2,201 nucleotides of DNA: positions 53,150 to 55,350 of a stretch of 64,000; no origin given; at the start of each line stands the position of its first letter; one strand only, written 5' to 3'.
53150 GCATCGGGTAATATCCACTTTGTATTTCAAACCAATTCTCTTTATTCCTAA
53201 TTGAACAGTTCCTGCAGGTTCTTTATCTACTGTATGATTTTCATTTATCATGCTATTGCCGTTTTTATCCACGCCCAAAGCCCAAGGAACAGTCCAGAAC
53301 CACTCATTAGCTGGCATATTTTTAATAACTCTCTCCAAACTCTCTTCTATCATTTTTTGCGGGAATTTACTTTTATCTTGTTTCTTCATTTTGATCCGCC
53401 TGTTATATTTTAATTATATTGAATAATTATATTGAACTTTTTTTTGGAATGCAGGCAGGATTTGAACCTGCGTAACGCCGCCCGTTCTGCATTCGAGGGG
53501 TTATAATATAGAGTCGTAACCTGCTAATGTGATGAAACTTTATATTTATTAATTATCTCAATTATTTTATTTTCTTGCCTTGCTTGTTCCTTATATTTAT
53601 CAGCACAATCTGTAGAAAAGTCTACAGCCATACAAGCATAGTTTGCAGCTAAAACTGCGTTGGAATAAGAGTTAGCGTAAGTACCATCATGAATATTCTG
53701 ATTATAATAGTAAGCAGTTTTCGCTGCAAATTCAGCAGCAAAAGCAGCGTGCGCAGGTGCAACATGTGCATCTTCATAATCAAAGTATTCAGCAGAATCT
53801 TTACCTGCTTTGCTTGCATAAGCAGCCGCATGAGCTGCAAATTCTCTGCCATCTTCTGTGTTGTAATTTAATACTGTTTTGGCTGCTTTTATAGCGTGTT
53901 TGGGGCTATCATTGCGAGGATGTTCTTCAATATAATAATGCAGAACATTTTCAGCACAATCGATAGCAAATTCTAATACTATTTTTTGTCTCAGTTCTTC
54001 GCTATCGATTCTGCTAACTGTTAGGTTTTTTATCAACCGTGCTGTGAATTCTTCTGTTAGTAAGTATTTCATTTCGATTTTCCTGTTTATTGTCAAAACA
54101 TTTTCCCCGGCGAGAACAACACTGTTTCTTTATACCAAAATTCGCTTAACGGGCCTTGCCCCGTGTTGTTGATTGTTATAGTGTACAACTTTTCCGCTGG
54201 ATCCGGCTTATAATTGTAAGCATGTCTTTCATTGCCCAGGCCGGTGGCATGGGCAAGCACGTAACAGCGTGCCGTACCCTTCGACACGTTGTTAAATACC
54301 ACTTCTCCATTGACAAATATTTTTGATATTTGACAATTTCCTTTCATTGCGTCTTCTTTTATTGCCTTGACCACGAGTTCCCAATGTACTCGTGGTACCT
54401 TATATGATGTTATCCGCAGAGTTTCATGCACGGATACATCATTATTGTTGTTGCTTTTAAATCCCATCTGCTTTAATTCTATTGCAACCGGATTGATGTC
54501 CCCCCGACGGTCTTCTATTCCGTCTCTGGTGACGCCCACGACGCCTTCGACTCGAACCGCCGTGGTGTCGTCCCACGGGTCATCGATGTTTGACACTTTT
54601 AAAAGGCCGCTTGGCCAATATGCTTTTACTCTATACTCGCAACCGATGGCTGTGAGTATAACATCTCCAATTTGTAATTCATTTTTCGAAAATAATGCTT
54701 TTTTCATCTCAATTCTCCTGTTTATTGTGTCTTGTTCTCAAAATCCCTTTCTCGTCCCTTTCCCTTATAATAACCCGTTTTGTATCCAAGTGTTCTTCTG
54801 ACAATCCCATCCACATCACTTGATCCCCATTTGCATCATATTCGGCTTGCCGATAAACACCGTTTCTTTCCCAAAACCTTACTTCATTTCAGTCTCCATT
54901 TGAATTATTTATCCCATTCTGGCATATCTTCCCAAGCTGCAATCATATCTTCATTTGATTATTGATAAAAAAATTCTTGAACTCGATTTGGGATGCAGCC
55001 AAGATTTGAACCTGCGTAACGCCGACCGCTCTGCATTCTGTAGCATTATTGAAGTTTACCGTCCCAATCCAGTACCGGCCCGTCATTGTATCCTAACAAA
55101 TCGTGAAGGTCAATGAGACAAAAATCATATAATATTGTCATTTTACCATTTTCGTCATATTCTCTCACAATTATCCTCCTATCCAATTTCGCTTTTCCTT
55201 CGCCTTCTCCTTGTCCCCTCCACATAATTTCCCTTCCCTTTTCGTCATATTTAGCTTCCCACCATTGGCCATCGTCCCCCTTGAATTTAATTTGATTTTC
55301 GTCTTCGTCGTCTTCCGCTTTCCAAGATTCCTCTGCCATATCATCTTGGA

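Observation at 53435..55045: Pair of ~60-bp tRNA T-arm-like direct repeats bracketing a two-gene cassette, next to a decayed gene duplicate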

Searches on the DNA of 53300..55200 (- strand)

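Call 8: search_rna_families(source=window, start=53300, end=55200, threshold=evalue, max_evalue=10, show_alignments=4)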
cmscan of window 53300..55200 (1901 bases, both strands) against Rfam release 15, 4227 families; matches with E-value up to 10: 6.
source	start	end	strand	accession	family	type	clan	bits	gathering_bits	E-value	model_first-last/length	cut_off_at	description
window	53636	53736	-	RF00839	mir-452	Gene; miRNA;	-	21.1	70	0.61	1-85/85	no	mir-452 microRNA precursor family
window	54742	54785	+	RF02373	PyrD_leader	Cis-reg; leader;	-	19.4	47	5.4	1-74/74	no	PyrD leader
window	53447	53494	-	RF01852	tRNA-Sec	Gene; tRNA;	CL00001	18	47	2.7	1-91/91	no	Selenocysteine transfer RNA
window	53445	53494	+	RF04354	Plastid-ycf2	Cis-reg;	-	17.6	65.7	2.7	1-75/75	no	Plastid-ycf2 5UTR RNA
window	53696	53785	-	RF00135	snoZ223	Gene; snRNA; snoRNA; CD-box;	CL00051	17.3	45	8.2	1-94/94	no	Small nucleolar RNA Z223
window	53723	53736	+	RF03163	c4-a1b1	Gene; antisense;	CL00128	12.3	46.7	8.5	17-30/53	no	a1, b1 targets of C4 antisense RNA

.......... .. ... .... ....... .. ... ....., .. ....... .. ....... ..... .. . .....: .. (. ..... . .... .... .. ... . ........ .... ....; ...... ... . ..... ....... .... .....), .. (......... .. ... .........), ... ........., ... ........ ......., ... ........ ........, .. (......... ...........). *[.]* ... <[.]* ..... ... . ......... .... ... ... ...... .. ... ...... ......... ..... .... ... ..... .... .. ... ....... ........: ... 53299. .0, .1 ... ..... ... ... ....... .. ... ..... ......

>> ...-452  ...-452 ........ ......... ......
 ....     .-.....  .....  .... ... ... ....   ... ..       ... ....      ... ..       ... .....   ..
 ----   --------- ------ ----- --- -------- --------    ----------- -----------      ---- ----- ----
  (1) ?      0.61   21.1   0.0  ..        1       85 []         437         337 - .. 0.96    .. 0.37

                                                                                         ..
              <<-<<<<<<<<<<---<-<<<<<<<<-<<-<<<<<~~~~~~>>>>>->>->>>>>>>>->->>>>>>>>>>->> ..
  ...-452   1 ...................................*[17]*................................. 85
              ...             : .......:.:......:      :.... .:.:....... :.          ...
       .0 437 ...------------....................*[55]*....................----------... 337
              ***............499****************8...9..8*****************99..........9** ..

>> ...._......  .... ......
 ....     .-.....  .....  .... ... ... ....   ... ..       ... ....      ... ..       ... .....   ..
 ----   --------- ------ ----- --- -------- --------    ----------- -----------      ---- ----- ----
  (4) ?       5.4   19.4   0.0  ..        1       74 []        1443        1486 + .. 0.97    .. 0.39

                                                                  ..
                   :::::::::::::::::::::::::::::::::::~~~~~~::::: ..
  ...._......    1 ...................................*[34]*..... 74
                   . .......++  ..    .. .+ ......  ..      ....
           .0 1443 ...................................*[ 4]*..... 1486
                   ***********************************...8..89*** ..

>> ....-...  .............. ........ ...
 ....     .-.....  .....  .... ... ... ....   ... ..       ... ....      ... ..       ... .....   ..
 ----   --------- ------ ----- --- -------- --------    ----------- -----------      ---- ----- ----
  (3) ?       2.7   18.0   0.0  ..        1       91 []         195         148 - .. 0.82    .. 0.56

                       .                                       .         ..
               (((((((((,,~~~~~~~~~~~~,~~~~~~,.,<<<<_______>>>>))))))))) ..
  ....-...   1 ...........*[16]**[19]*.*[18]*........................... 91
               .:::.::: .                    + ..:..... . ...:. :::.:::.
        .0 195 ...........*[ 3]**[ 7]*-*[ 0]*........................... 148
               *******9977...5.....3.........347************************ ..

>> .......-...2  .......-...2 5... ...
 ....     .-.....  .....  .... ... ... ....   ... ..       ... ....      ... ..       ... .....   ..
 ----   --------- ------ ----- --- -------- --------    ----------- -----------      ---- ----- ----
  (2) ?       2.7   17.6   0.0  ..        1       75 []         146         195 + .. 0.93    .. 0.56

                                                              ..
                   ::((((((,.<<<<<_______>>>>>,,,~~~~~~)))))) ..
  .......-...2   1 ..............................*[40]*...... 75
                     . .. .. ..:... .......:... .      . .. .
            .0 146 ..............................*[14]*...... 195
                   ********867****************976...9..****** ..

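Call 48: build_rna_model(alignment_id=A3, structure=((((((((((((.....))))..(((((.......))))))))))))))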
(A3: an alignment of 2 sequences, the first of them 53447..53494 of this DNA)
Model R1 built from alignment A3 (2 sequences, 48 columns); structure: as given.
model positions 48; base pairs 17; branch points 1; effective number of sequences 2; information 1.035 bits per position. Calibrated on 0.2 Mb of random sequence (short: E-values are rough).
structure used (alignment columns):
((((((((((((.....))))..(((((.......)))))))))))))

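Call 49: search_with_rna_model(model_id=R1, source=window, filters=off, max_evalue=10, show_alignments=6)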
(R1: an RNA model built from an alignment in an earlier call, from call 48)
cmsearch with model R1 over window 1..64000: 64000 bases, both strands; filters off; matches with E-value up to 10: 16.
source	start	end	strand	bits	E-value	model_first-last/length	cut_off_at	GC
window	53447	53494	-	77.8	2.3e-19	1-48/48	no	0.56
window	54991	55038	-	73.8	3.1e-18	1-48/48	no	0.56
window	53447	53494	+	16.3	0.04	1-48/48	no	0.56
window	7944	7967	-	13.3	0.26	1-48/48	no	0.5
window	54991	55038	+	12.9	0.35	1-48/48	no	0.56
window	13268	13308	-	11.4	0.92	1-48/48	no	0.51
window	16131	16147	-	11.3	1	24-40/48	no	0.59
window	7944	7967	+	11.3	1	1-48/48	no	0.5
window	6234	6275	+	9.8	2.6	1-48/48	no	0.36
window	363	401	+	9.5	3.1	1-48/48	no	0.21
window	16081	16155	+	9.4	3.4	1-48/48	no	0.51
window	12299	12317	-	8.9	4.8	1-48/48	no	0.42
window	12299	12317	+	8.9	4.8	1-48/48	no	0.42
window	46841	46885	-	8.6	5.6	1-48/48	no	0.49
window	8231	8281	+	8.3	6.7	1-48/48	no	0.51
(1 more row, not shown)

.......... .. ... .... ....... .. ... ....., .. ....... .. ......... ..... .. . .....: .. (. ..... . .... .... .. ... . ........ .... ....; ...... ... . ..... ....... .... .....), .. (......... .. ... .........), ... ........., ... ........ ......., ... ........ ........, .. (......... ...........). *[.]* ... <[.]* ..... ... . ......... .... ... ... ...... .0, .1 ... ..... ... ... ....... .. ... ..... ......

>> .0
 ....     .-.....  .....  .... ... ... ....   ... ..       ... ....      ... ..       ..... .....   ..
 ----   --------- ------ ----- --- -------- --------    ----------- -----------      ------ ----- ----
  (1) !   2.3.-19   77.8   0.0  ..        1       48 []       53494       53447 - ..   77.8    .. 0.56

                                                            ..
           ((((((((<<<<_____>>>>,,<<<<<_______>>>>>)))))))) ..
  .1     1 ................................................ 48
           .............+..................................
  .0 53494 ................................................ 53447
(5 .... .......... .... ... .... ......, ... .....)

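Call 50: search_dna_similar(query=window:53440-53500:-, collection=phages, mode=distant, max_evalue=1, max_rows=40)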
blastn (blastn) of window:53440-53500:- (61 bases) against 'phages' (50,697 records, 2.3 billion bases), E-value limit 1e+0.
Records with a match: 112; places in all: 124; records where one place covers at least 80% of the query: 0.
Best place of each record, by identity: >=99% 108; 95-99% 1; 90-95% 2; 80-90% 1.
By first word of the organism name: Synechococcus 81; Vibrio 17; Brevundimonas 5; Cyanophage 2; Agrobacterium 2; Aeromonas 1; Streptomyces 1; Ruegeria 1; uncultured 1; Mycobacterium 1.
By host as written in the record: Synechococcus 56; Vibrio harveyi BAA-1116 16; - 6; Synechococcus sp. WH7803 6; Synechococcus sp. 6; Brevundimonas pondensis LVF1 4; Synechococcus sp. WH 7803 3; Synechococcus sp. WH6501 2; and 11 more.
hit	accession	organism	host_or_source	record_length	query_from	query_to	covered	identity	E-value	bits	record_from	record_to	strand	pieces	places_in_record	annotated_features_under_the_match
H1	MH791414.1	Aeromonas phage Aswh_1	Aeromonas salmonicida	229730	27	58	52%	87.9%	1e-1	39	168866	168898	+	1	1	none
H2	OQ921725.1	Streptomyces phage Frankenweenie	Streptomyces scabiei RL-34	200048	20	46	44%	92.6%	4e-2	41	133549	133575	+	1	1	209: tRNA-Trp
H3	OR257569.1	Ruegeria phage RpAliso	Ruegeria pomeroyi DSS-3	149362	22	47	43%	92.6%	4e-1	37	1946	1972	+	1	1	tRNA-Cys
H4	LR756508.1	uncultured phage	metagenomic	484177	25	48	39%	95.8%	1e-1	40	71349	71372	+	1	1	record has no annotation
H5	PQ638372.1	Synechococcus phage WH25-B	Synechococcus sp. WH 7803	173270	29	49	34%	100.0%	1e-1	39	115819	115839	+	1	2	tRNA-Arg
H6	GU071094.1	Synechococcus phage S-SM1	Synechococcus sp. WH6501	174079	29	49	34%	100.0%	1e-1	39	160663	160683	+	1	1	tRNA-Arg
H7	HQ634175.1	Cyanophage P-RSM1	Prochlorococcus MIT9303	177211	29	49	34%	100.0%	1e-1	39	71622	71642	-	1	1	tRNA-Arg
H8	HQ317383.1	Synechococcus phage S-IOM18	Synechococcus sp. WH7803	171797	29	49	34%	100.0%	1e-1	39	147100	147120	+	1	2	tRNA-Arg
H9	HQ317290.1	Synechococcus phage S-RIM2 R21_2007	Synechococcus sp. WH7803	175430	29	49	34%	100.0%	1e-1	39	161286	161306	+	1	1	tRNA-Arg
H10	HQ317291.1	Synechococcus phage S-RIM2 R9_2006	Synechococcus sp. WH7803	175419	29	49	34%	100.0%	1e-1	39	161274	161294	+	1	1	tRNA-Arg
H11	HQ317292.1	Synechococcus phage S-RIM2 R1_1999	Synechococcus sp. WH7803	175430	29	49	34%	100.0%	1e-1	39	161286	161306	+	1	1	tRNA-Arg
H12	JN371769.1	Synechococcus phage metaG-MbCM1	-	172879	29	49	34%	100.0%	1e-1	39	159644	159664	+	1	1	none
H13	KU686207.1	Synechococcus phage S-CAM22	Synechococcus sp.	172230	29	49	34%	100.0%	1e-1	39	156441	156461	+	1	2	tRNA-Arg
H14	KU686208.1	Synechococcus phage S-CAM22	Synechococcus sp.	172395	29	49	34%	100.0%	1e-1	39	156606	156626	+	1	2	tRNA-Arg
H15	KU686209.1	Synechococcus phage S-CAM22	Synechococcus sp.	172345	29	49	34%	100.0%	1e-1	39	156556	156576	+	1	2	tRNA-Arg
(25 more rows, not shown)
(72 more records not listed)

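Call 51: get_annotated_region(hit=H1, flank=300)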
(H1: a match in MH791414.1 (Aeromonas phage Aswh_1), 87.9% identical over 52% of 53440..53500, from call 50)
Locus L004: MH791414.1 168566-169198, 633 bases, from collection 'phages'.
description: UNVERIFIED: Aeromonas phage Aswh_1, complete genome.
organism: Aeromonas phage Aswh_1 (NCBI taxid 2419740)
taxonomy: Viruses; Duplodnaviria; Heunggongvirae; Uroviricota; Caudoviricetes; Straboviridae; Emmerichvirinae; Ishigurovirus
host: Aeromonas salmonicida; source: freshwater; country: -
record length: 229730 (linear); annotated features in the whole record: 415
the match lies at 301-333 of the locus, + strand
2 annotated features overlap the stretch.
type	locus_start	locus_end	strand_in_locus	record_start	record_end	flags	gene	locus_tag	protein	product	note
misc_feature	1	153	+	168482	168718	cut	-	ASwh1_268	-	-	similar to hypothetical protein; hypothetical protein CC2 359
CDS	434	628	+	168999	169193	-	-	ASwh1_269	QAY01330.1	hypothetical protein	hypothetical protein 65p133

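Call 82: search_with_rna_model(model_id=R1, sources=[L001, L002, L003, L005], filters=off, max_evalue=1, show_alignments=3)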
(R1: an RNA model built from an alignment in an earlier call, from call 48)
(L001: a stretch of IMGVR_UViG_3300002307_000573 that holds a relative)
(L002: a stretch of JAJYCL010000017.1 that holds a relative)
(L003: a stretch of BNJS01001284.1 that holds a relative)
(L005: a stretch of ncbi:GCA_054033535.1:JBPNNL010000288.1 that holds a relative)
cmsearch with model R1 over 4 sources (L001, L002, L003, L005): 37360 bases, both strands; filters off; matches with E-value up to 1: 10.
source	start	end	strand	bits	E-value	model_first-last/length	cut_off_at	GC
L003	2340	2382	-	30.3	2.7e-06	1-48/48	no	0.53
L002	106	183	-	28.7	7.7e-06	1-48/48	no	0.56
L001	3693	3767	+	27.1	2.2e-05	1-48/48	no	0.56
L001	639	656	+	14.4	0.078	23-40/48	no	0.5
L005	42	71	-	12.7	0.24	1-48/48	no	0.43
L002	18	87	-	12.6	0.25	1-48/48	no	0.66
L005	42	71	+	12.2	0.33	1-48/48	no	0.43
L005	4763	4789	-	11.9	0.39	1-48/48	no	0.52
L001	7124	7144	+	11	0.7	1-48/48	no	0.29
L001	7124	7144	-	10.9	0.73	1-48/48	no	0.29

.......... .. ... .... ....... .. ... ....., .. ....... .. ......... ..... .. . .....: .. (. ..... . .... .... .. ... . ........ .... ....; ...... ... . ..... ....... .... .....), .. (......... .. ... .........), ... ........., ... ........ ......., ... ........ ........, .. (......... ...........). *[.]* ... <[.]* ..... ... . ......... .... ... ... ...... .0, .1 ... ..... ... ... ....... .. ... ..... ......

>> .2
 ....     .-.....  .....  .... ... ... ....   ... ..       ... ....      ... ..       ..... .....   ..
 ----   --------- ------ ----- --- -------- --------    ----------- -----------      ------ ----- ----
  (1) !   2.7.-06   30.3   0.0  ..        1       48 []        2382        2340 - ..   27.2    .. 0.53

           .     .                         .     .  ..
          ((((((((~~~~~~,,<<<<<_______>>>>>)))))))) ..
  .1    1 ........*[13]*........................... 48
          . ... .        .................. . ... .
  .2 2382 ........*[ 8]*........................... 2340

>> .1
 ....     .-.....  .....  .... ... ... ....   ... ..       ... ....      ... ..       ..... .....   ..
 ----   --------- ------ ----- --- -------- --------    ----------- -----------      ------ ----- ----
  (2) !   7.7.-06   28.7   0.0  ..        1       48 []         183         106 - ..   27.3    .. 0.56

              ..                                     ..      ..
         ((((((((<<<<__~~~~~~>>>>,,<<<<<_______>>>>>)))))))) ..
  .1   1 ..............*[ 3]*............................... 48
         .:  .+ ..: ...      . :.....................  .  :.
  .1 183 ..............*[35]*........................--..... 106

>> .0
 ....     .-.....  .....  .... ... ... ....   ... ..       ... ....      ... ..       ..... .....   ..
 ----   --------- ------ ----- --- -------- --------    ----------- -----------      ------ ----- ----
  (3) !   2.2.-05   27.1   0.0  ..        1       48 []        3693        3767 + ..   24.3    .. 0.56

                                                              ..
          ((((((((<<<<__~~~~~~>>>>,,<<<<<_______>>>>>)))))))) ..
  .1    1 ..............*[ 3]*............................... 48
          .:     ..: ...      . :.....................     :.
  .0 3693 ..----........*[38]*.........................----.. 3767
